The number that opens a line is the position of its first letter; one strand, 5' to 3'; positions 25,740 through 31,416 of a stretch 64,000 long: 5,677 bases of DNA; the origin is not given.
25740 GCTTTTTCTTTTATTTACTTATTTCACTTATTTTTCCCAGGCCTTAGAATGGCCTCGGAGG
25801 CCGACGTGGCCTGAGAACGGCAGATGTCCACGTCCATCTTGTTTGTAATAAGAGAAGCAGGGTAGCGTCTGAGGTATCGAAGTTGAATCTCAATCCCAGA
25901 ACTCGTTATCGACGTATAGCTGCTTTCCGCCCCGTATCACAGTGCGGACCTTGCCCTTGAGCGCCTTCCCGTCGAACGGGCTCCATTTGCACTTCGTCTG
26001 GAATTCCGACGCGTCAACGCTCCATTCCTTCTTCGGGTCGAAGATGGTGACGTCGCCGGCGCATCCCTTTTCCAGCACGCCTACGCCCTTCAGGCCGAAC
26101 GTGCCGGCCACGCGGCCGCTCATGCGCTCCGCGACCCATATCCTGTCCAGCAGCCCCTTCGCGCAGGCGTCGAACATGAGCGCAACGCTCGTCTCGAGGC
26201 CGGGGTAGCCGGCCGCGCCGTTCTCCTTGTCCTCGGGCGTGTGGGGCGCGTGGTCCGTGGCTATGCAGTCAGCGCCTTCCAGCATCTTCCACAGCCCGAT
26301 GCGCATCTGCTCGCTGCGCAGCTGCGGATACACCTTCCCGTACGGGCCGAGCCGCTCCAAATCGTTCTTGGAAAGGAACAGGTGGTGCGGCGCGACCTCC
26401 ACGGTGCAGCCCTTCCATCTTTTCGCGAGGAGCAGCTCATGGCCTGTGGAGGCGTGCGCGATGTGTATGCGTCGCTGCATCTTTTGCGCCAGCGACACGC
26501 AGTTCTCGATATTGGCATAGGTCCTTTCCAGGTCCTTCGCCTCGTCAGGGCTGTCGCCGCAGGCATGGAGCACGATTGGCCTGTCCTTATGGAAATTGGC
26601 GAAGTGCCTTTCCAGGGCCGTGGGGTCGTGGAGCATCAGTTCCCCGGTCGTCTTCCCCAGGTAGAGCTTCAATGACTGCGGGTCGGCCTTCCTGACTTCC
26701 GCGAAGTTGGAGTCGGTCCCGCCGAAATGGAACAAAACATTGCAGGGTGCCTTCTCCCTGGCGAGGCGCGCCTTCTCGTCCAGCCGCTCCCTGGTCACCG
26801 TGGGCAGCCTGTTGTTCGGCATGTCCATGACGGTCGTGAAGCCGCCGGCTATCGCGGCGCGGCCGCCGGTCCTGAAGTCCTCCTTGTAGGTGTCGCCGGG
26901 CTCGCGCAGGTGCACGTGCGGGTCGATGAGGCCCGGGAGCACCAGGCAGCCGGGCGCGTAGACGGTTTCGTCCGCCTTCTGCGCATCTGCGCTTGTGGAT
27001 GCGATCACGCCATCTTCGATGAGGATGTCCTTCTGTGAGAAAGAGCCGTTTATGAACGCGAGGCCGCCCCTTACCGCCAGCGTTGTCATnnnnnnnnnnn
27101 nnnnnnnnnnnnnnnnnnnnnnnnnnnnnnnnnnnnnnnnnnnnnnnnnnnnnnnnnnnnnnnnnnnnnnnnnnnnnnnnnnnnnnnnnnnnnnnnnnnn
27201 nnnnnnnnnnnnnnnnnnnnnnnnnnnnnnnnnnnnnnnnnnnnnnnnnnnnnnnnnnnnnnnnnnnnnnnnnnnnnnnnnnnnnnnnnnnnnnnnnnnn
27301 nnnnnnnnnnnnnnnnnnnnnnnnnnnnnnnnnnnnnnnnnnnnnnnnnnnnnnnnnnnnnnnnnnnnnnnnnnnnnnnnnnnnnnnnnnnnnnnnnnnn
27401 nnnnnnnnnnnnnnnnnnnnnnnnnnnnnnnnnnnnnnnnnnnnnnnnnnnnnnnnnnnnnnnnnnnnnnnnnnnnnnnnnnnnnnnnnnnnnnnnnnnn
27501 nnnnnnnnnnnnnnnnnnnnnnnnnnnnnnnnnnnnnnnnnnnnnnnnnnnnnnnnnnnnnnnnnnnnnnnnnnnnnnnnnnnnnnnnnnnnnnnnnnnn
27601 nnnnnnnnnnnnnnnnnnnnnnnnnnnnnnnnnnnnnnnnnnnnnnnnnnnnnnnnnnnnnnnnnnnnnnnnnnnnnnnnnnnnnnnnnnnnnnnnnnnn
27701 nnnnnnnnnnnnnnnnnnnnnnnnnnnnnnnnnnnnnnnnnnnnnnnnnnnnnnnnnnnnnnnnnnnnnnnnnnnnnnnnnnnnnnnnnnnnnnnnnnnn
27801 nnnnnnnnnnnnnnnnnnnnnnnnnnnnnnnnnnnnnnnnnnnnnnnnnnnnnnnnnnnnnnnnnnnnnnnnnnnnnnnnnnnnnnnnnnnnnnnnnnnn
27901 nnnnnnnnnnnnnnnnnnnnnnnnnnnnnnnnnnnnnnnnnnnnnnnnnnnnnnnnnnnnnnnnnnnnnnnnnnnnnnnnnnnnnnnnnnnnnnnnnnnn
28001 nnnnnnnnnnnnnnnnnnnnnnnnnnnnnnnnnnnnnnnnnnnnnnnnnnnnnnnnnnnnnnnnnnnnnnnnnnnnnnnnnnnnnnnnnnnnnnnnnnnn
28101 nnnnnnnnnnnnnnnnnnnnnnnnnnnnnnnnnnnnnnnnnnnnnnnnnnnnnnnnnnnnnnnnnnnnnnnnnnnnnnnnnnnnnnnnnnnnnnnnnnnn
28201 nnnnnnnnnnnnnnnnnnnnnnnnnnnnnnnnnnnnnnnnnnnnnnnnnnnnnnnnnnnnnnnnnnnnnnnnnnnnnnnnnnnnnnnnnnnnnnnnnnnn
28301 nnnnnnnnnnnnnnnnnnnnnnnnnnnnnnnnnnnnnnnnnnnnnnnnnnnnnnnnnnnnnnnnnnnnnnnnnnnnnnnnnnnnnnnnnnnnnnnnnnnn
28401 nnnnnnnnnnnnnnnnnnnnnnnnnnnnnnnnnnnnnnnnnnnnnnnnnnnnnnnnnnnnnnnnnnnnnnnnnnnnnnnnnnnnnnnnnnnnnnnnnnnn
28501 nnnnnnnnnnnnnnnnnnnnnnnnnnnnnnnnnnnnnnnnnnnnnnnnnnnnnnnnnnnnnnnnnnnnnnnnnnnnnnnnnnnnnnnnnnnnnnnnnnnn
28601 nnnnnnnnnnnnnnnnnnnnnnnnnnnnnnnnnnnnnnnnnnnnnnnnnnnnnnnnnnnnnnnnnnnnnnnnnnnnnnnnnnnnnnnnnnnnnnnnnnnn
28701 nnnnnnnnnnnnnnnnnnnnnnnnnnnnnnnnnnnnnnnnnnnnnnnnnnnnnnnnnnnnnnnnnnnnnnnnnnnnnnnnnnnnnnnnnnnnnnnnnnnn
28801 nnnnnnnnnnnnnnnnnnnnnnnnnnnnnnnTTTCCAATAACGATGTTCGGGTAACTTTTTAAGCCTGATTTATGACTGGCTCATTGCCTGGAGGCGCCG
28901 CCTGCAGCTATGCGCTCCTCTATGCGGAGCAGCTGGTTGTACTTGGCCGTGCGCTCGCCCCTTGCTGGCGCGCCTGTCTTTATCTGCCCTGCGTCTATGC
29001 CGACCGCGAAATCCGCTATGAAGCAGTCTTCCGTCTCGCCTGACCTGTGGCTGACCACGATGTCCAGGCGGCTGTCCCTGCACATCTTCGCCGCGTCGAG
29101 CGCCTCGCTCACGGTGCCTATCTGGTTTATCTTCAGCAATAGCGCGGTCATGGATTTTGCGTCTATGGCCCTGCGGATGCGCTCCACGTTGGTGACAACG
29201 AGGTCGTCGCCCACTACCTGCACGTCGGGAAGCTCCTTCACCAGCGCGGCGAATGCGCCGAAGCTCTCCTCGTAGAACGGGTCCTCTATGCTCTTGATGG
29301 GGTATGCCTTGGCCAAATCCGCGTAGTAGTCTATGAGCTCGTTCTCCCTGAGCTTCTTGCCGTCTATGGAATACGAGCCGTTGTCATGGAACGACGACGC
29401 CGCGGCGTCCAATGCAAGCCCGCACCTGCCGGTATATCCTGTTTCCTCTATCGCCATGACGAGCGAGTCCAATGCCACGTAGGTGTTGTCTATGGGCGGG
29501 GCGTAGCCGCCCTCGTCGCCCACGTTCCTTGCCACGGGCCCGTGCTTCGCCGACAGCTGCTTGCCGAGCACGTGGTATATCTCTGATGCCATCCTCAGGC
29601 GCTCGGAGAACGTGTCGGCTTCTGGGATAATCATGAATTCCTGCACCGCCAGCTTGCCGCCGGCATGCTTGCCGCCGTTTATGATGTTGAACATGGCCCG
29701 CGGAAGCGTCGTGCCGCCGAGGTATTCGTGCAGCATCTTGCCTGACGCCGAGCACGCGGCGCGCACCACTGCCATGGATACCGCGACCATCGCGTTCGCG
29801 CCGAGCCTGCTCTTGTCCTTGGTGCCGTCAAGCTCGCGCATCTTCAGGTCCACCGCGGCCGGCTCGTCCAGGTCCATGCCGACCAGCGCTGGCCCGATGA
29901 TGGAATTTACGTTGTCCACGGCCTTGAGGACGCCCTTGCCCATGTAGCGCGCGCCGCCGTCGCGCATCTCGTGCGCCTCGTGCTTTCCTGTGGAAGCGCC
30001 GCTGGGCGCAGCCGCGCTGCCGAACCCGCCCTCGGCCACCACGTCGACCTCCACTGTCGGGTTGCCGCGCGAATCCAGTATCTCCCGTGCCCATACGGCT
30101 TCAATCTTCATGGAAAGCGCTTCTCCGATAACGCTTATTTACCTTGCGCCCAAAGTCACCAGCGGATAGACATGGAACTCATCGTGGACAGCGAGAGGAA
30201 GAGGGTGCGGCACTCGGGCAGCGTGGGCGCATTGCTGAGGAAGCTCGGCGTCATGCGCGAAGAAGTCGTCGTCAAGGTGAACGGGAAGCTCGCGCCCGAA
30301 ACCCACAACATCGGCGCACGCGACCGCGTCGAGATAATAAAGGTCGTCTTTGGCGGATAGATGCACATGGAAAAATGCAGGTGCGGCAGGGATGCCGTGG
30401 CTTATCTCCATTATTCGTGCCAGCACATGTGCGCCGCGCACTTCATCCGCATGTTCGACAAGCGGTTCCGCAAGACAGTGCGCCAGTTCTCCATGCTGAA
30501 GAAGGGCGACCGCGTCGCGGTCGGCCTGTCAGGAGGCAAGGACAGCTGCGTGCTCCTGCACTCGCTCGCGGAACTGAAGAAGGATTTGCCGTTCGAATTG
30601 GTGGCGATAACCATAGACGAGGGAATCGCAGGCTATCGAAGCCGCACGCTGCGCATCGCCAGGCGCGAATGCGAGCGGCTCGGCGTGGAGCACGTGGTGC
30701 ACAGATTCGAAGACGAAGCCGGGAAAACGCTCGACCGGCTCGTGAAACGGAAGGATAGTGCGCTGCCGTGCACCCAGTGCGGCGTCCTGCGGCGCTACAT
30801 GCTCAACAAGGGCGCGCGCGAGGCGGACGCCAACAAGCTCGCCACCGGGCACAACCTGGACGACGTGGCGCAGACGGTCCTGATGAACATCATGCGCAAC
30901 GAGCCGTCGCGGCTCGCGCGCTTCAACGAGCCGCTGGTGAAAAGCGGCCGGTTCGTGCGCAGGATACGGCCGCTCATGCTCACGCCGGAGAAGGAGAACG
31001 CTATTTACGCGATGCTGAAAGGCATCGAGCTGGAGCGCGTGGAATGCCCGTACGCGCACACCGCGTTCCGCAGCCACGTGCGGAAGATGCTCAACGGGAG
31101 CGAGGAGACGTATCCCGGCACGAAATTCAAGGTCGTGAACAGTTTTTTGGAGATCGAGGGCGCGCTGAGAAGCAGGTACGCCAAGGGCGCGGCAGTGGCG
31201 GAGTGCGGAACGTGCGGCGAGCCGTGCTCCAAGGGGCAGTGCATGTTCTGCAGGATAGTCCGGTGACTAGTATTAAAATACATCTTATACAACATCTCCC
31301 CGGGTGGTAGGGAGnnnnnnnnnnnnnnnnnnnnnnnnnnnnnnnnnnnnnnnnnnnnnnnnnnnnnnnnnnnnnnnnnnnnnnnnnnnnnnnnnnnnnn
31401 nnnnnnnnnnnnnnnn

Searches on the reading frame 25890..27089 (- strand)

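Call 12: search_protein_families(library=ncbifam, proteins=[window:25890-27089:-], max_evalue=0.00001)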
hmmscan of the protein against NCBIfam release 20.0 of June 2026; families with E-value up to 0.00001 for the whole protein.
window:25890-27089:- (399 aa): 34 families (the best 25 are shown)
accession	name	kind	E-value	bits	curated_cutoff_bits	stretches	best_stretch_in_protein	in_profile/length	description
NF005751.0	PRK07575.1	equivalog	9.7e-87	291.2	529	2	192-396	212-424/440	dihydroorotase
NF003271.0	PRK04250.1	equivalog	1.7e-86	290.4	405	1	9-393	8-389/407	dihydroorotase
TIGR00857.1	pyrC_multi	subfamily_domain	2.6e-85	286.9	279.05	1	17-393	3-410/412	dihydroorotase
NF006688.0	PRK09236.1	equivalog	2.5e-79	267.1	535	2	14-180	14-182/444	dihydroorotase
NF006559.0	PRK09060.1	equivalog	2e-78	263.7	482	1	4-391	7-422/444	dihydroorotase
NF002668.0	PRK02382.1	equivalog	1e-72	245.3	452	1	19-386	13-406/436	dihydroorotase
TIGR03178.1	allantoinase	equivalog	2.1e-58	198.2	357.85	1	5-397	3-430/441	allantoinase AllB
NF006837.0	PRK09357.1-2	equivalog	1.2e-56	192.2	575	2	194-395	214-425/428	dihydroorotase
NF006836.0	PRK09357.1-1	equivalog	2.4e-55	188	538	2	198-395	218-427/432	dihydroorotase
NF006844.0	PRK09357.2-5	equivalog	1.4e-54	185.8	701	2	197-394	218-422/422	dihydroorotase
NF004839.0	PRK06189.1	equivalog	4.9e-54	183.7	631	2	193-396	220-435/451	allantoinase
NF002284.0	PRK01211.1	subfamily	7.4e-53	179.9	462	1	11-387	7-385/409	dihydroorotase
NF006841.0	PRK09357.2-2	equivalog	4.3e-52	177.2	640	2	192-392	207-417/421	dihydroorotase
NF006845.0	PRK09357.2-6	equivalog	7.7e-51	173.1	728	2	195-394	216-427/428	dihydroorotase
NF006839.0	PRK09357.1-4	equivalog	7.1e-49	166.5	576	2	194-392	212-420/422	dihydroorotase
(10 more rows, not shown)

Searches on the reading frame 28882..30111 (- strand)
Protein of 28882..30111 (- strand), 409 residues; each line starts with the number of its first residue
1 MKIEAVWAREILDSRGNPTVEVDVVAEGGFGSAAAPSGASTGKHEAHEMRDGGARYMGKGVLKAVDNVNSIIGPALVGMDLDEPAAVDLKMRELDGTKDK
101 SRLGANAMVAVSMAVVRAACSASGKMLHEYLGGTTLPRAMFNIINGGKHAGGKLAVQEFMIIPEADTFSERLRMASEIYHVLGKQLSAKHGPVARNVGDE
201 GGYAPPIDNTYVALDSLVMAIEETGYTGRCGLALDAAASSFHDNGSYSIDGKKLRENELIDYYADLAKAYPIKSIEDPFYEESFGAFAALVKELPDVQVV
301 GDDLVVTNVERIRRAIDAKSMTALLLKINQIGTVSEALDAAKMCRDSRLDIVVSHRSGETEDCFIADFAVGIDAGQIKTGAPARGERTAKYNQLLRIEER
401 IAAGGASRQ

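Call 12: search_protein_families(library=ncbifam, proteins=[window:28882-30111:-], max_evalue=0.00001)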
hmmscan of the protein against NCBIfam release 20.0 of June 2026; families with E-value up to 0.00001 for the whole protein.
window:28882-30111:- (409 aa): 3 families
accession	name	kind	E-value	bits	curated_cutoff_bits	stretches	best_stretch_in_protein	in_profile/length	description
TIGR01060.2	eno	equivalog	3.7e-149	497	300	1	3-403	1-412/425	phosphopyruvate hydratase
NF006223.0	PRK08350.1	equivalog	4e-21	75.7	624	1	4-144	5-135/341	hypothetical protein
TIGR01928.1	menC_lowGC_arch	equivalog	4.8e-06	25.8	200.65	1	269-353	198-280/325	o-succinylbenzoate synthase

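Call 14: find_encoding_contigs(protein=window:28882-30111:-, flank=3000, max_places=4)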
Protein window:28882-30111:- (409 aa): no gene with exactly this product is on record in the collection.

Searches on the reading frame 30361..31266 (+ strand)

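Call 27: search_protein_families(library=pfam, proteins=[window:30361-31266:+], max_evalue=0.1)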
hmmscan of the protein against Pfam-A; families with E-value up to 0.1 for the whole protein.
window:30361-31266:+ (301 aa): 5 families
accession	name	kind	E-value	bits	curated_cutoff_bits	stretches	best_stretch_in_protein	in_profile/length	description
PF01171.26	ATP_bind_3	-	5.3e-17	62.6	27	1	52-224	2-163/182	PP-loop family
PF03054.22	tRNA_Me_trans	-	1.1e-05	25.7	20.6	1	51-166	2-128/202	tRNA methyl transferase HUP domain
PF00733.27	Asn_synthase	-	0.00022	21.4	21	1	47-136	15-98/354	Asparagine synthase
PF22082.2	TtuA_LIM_N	-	0.00086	19.8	27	1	5-29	1-26/26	2-thiouridine synthetase TtuA, N-terminal LIM domain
PF01902.24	Diphthami_syn_2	-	0.016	15.2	23.2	1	51-129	2-79/219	Diphthamide synthase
